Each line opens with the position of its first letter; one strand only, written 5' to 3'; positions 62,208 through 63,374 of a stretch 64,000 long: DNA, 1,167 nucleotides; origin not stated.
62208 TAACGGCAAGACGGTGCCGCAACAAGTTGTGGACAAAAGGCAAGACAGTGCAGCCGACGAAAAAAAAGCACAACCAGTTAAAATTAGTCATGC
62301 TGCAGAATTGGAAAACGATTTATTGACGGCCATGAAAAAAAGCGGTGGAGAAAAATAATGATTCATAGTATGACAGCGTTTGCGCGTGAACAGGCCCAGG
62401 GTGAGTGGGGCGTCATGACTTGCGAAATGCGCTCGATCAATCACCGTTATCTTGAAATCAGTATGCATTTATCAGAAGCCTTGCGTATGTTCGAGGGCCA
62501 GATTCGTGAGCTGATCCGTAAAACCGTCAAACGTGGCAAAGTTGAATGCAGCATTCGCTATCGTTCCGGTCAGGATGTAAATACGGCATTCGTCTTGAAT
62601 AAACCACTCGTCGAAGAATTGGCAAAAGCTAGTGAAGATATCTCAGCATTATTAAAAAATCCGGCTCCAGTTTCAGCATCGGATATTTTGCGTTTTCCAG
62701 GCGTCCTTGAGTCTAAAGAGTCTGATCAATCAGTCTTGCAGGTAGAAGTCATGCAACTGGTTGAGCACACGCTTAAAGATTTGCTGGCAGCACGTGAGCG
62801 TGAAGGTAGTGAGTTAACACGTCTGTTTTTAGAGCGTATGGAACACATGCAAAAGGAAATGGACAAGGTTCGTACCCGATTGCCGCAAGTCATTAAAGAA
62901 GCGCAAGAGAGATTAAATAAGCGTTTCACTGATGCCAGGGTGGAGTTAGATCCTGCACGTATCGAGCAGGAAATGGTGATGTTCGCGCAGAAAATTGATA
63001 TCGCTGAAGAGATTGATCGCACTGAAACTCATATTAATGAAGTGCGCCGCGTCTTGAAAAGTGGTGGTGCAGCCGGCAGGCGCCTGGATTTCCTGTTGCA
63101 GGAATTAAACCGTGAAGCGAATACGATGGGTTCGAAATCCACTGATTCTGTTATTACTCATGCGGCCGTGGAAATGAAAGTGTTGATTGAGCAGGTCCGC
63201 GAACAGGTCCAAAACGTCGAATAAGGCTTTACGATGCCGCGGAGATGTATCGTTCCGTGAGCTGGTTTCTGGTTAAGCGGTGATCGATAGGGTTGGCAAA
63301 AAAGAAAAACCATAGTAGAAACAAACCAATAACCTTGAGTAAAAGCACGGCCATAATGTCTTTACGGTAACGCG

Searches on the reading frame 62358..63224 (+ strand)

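Call 8: search_protein_families(library=ncbifam, proteins=[window:62358-63224:+])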
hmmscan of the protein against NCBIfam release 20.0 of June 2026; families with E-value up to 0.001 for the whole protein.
window:62358-63224:+ (288 aa): 1 family
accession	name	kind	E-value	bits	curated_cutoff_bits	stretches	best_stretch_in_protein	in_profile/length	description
TIGR00255.1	TIGR00255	hypoth_equivalog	4.2e-90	302.3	167.5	1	1-288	1-291/291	YicC/YloC family endoribonuclease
